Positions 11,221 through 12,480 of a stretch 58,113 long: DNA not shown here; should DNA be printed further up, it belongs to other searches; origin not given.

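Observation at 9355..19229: Tandem pair of giant (1480 and ~1726 aa) paralogous surface lipoproteins of unrecognised family with repeated C-terminal modules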

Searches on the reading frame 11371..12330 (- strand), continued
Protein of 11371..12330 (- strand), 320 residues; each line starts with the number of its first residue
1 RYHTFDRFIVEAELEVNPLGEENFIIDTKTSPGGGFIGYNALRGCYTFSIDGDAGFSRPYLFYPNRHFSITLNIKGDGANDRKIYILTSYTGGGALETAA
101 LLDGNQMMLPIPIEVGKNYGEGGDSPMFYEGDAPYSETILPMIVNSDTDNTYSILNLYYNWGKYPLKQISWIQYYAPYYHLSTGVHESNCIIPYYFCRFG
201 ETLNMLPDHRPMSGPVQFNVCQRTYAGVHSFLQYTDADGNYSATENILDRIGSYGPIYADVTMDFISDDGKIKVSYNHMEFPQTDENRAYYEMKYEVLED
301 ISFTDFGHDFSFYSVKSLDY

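Call 104: find_homologous_proteins(query=P0278, max_evalue=0.00001)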
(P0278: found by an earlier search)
Query P0278 (1398 aa): 15 proteins with E <= 0.00001 among 8000 candidates.
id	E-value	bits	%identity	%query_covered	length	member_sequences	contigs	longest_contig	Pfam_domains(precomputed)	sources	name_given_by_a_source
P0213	0.0e+0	3026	94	99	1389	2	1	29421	PF00041.28,PF16656.12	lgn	-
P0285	0.0e+0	1945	60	99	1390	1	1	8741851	PF00041.28,PF16656.12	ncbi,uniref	ncbi:fibronectin type III domain-containing protein [Paenibacillus sp. MBLB4367]|uniref:fibronectin 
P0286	8.4e-164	565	35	69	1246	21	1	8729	-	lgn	-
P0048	1.8e-140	488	32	68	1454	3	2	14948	-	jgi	-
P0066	1.6e-139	485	32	65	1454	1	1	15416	-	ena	-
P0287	1.5e-138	482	33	64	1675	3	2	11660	-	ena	-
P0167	3.8e-136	474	31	67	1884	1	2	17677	-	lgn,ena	-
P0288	2.7e-134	468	31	68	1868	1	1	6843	-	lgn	-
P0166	2.1e-133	465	33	67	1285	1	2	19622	-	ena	-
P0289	2.9e-23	100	30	11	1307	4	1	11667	-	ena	-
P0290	9.0e-23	98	31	11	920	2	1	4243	PF14307.13,PF16317.12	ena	-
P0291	1.5e-22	97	32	10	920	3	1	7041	PF14307.13,PF16317.12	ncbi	-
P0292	1.8e-12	64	44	9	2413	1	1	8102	PF01839.30,PF02494.23,PF13750.13,PF12245.15,PF00082.28,PF16656.12,PF17936.8,PF13517.13,PF05345.19,PF09136.17,PF00041.28,PF19077.7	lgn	-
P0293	5.5e-6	42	33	10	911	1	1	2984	PF25174.2,PF24814.2,PF23381.2,PF21029.4,PF25173.2,PF12894.14,PF24807.2,PF25175.2,PF24817.2,PF00400.39,PF23414.2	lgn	-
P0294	8.4e-6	42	32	11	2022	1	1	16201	PF02412.24,PF22148.2,PF22544.3,PF00082.28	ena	-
